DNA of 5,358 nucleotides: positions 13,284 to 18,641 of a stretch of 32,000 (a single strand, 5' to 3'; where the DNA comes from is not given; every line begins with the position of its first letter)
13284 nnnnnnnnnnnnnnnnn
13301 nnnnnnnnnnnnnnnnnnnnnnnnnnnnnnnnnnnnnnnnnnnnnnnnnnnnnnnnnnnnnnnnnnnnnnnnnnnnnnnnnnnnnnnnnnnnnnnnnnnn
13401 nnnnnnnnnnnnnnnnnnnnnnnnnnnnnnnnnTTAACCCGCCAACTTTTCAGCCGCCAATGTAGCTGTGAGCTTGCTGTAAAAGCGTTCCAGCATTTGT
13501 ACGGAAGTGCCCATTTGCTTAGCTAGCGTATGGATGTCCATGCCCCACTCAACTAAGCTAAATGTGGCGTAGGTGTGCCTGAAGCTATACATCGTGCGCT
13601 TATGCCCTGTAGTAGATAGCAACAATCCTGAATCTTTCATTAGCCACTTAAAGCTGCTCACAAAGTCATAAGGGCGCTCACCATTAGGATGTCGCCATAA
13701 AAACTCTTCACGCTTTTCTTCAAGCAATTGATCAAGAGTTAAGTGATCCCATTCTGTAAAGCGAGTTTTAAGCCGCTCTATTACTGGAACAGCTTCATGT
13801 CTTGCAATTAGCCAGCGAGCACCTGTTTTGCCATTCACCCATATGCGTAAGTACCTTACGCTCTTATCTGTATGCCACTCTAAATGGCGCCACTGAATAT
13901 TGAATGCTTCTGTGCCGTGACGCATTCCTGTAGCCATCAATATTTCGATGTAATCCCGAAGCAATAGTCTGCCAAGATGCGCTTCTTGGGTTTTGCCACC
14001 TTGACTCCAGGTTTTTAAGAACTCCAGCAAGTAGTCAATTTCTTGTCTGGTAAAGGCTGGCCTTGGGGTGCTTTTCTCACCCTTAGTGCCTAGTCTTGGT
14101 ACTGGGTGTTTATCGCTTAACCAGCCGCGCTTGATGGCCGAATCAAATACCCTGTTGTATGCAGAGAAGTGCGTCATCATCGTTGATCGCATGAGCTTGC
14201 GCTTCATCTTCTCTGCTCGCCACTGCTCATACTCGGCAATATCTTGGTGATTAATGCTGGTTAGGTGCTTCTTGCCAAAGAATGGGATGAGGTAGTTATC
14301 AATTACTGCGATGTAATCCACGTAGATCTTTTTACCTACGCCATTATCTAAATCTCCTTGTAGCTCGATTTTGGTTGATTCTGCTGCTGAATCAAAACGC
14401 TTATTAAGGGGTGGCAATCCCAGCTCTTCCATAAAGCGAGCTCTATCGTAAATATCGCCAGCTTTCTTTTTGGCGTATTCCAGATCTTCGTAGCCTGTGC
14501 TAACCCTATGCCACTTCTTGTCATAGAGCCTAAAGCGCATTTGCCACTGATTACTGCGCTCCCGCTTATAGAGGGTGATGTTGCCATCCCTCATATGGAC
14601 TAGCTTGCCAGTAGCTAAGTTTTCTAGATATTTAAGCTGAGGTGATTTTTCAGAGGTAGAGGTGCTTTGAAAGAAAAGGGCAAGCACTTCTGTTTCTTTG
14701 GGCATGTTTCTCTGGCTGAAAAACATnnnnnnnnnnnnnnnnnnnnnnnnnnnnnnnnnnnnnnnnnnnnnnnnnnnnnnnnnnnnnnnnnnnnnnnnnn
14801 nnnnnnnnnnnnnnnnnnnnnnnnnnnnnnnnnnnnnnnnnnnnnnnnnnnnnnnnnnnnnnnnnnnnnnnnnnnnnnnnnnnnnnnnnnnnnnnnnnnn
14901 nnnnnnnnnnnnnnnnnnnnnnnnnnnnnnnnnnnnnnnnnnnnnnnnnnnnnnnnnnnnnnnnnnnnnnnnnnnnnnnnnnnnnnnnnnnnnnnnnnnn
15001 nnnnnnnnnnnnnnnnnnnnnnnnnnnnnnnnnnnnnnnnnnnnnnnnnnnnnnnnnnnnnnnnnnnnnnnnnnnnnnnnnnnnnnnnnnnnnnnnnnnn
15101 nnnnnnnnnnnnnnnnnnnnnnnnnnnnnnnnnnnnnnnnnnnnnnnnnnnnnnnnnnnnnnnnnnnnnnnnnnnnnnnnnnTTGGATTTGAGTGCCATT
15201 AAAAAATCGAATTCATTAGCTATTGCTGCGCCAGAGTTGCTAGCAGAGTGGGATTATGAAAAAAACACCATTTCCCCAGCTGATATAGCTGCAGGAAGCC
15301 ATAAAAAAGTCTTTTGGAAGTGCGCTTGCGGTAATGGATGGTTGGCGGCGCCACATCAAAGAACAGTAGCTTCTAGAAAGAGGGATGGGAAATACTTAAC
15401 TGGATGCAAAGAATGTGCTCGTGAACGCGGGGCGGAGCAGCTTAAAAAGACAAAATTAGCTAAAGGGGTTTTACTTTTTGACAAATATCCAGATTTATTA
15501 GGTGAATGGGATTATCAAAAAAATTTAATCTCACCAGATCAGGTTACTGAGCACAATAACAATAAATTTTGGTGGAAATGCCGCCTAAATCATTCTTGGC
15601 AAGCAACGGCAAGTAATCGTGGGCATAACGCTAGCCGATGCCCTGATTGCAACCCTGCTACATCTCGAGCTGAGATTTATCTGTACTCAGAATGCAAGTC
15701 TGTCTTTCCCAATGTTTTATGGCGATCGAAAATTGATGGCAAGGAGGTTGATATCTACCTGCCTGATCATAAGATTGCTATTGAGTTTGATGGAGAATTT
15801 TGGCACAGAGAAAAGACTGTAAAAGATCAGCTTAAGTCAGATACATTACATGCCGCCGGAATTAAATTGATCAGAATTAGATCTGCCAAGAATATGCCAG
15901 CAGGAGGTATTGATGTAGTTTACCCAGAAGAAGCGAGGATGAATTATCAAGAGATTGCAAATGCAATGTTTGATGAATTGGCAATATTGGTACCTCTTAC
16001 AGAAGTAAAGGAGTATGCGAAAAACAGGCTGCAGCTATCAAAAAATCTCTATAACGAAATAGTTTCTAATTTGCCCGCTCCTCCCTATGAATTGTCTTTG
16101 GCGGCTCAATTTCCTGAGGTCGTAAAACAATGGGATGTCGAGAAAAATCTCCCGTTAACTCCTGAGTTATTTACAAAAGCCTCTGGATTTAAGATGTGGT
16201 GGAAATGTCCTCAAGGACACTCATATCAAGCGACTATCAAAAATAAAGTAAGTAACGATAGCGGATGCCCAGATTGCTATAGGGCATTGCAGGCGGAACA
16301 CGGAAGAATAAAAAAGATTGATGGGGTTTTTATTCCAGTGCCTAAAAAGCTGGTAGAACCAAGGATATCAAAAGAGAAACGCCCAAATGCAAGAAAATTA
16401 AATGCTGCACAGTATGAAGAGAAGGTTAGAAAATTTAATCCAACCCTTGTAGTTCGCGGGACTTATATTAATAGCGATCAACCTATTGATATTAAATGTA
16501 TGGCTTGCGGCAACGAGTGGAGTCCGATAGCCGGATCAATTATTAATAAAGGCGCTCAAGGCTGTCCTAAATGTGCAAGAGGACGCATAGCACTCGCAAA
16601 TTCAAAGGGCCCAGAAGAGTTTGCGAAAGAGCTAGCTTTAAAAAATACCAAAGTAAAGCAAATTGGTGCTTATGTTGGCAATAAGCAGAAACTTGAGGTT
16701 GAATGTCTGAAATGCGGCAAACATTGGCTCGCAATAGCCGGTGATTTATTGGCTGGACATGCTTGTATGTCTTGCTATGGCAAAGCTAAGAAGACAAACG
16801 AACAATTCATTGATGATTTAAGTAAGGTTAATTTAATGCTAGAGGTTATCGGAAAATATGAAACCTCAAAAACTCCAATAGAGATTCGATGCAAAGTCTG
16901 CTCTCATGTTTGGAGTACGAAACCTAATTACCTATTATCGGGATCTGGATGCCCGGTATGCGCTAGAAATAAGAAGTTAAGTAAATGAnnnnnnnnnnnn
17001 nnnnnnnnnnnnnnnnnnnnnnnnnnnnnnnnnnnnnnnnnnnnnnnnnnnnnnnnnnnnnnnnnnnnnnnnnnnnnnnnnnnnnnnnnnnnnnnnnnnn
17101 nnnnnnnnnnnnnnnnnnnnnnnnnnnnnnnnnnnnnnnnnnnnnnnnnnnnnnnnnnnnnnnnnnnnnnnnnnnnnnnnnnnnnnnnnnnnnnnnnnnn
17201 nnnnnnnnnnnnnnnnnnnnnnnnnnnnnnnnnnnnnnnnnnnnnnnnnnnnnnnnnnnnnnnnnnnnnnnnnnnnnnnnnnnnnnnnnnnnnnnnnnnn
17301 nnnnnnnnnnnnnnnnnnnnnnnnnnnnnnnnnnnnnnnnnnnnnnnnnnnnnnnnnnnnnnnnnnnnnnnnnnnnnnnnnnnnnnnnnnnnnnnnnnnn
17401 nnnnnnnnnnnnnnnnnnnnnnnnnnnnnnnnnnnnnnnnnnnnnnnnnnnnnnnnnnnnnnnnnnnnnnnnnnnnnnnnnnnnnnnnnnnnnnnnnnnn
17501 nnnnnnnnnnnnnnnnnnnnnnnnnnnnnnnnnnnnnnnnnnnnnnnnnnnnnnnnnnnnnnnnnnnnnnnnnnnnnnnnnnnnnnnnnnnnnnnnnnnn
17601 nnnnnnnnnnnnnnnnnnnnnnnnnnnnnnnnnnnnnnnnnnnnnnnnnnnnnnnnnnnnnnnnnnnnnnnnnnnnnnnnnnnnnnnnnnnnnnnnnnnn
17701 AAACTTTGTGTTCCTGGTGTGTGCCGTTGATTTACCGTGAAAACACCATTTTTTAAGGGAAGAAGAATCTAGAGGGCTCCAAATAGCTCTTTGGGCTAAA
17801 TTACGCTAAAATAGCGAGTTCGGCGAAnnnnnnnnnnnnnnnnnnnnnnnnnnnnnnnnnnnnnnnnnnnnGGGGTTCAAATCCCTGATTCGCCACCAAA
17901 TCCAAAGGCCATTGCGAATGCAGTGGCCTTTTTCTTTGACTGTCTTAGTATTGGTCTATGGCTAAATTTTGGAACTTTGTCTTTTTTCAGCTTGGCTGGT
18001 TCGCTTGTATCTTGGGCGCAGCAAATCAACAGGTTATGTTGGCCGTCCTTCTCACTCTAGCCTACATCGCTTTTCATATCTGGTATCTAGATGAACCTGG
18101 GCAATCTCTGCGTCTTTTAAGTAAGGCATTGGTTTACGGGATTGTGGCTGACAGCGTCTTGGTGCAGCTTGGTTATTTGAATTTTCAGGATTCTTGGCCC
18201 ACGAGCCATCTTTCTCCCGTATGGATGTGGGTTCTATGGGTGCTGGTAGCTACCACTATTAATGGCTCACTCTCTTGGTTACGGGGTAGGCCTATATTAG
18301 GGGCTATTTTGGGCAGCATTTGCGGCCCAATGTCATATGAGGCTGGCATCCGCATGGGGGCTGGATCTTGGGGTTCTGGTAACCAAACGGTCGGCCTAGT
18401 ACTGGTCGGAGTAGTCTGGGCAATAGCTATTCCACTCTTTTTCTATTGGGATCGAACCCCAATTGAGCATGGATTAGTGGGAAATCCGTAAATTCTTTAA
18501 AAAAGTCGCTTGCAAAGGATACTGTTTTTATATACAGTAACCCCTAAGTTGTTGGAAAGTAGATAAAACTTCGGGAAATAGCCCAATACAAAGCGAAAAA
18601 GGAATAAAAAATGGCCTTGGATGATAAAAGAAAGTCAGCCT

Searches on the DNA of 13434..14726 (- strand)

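Call 93: search_rna_families(sources=[L054, L055, L056, L058, L061, L064, L066, L047, L012, L026, L024, L008], threshold=gathering)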
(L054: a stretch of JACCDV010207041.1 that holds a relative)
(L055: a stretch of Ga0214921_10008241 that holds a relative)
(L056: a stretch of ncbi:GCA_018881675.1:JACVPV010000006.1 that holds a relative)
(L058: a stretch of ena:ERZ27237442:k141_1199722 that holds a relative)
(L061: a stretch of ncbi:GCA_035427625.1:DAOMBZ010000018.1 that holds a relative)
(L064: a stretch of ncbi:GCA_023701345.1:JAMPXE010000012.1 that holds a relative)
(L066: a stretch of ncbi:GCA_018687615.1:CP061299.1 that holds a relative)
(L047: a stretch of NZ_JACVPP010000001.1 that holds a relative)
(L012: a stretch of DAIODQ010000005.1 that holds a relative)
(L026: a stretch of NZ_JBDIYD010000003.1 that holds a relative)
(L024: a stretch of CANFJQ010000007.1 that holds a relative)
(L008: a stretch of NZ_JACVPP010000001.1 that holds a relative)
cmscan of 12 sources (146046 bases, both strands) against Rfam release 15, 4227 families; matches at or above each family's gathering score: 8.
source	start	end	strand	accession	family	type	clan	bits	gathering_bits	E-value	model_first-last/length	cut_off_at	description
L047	3563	3698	-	RF01718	Polynucleobacter-1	Gene; sRNA;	-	96.9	37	2.9e-19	1-141/141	no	Polynucleobacter-1 RNA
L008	1229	1366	-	RF01718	Polynucleobacter-1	Gene; sRNA;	-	94.8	37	9.4e-19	1-141/141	no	Polynucleobacter-1 RNA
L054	6192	6325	+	RF01718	Polynucleobacter-1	Gene; sRNA;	-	91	37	9e-18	1-141/141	no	Polynucleobacter-1 RNA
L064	7779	7851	+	RF00005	tRNA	Gene; tRNA;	CL00001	68.1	29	2.4e-12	1-71/71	no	tRNA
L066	9701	9773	-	RF00005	tRNA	Gene; tRNA;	CL00001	68.1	29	2.4e-12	1-71/71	no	tRNA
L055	13482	13555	+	RF00005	tRNA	Gene; tRNA;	CL00001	67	29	4.7e-12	1-71/71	no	tRNA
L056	8461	8534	-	RF00005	tRNA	Gene; tRNA;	CL00001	67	29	4.7e-12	1-71/71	no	tRNA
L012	5679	5752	+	RF00005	tRNA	Gene; tRNA;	CL00001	67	29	4.7e-12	1-71/71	no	tRNA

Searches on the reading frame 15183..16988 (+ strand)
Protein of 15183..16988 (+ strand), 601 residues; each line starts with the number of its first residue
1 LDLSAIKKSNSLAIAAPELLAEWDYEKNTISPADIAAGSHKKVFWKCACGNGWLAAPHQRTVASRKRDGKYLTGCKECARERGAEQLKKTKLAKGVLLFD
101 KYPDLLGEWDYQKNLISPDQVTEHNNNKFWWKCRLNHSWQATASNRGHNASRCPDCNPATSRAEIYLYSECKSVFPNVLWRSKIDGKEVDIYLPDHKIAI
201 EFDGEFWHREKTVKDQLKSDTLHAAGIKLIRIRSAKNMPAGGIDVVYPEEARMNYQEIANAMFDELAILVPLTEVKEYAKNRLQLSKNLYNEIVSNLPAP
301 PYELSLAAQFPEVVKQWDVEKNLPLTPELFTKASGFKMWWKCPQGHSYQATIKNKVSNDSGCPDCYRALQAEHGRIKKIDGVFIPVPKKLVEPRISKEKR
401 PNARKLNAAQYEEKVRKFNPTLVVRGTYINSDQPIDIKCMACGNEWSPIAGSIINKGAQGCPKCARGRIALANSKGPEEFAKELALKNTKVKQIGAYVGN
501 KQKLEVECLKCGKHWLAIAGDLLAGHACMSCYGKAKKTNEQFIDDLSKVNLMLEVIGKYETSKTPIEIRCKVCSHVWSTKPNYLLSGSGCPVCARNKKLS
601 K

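Call 11: search_protein_families(library=pfam, proteins=[window:15183-16988:+], max_evalue=0.01)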
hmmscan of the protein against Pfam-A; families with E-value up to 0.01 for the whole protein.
window:15183-16988:+ (601 aa): 5 families
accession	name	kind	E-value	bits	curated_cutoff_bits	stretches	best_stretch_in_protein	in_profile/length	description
PF14311.12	DUF4379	-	4.7e-58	193.7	24.5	4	314-367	2-55/56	Probable Treble clef zinc finger domain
PF21817.3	CapR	-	1.6e-13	51.1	24.2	2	554-594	16-67/67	CapR homology domain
PF18741.7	MTES_1575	-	0.00047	20.6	38.2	1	184-235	22-79/96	REase_MTES_1575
PF01155.25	HypA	-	0.0028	18.1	28.9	0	432-473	66-101/112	Hydrogenase/urease nickel incorporation, metallochaperone, hypA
PF10881.14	DUF2726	-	0.0075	16.4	24.7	0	197-237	72-113/126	Protein of unknown function (DUF2726)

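Call 55: search_protein_families(library=padloc, proteins=[window:15183-16988:+], max_evalue=0.001)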
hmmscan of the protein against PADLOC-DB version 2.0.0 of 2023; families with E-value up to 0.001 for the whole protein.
window:15183-16988:+ (601 aa): 1 family
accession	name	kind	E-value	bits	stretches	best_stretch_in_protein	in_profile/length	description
PDLC03678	HEase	-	0.00023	18.9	1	184-234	190-241/266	homing endonuclease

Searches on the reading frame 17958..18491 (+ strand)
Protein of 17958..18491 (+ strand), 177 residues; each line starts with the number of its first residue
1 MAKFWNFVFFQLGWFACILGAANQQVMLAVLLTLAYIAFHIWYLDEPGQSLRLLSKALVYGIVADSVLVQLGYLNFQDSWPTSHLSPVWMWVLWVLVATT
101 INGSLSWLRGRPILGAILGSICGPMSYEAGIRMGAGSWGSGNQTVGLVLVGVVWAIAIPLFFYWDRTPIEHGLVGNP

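Call 11: search_protein_families(library=pfam, proteins=[window:17958-18491:+], max_evalue=0.01)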
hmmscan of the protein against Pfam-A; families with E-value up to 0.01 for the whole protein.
window:17958-18491:+ (177 aa): 1 family
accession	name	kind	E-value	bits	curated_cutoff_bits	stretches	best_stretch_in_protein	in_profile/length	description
PF11086.13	DUF2878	-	1.1e-38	133.4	27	1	5-160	3-154/154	Protein of unknown function (DUF2878)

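Call 14: find_encoding_contigs(protein=window:17958-18491:+, flank=10000, max_places=10)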
Protein window:17958-18491:+ (177 aa): no gene with exactly this product is on record in the collection.
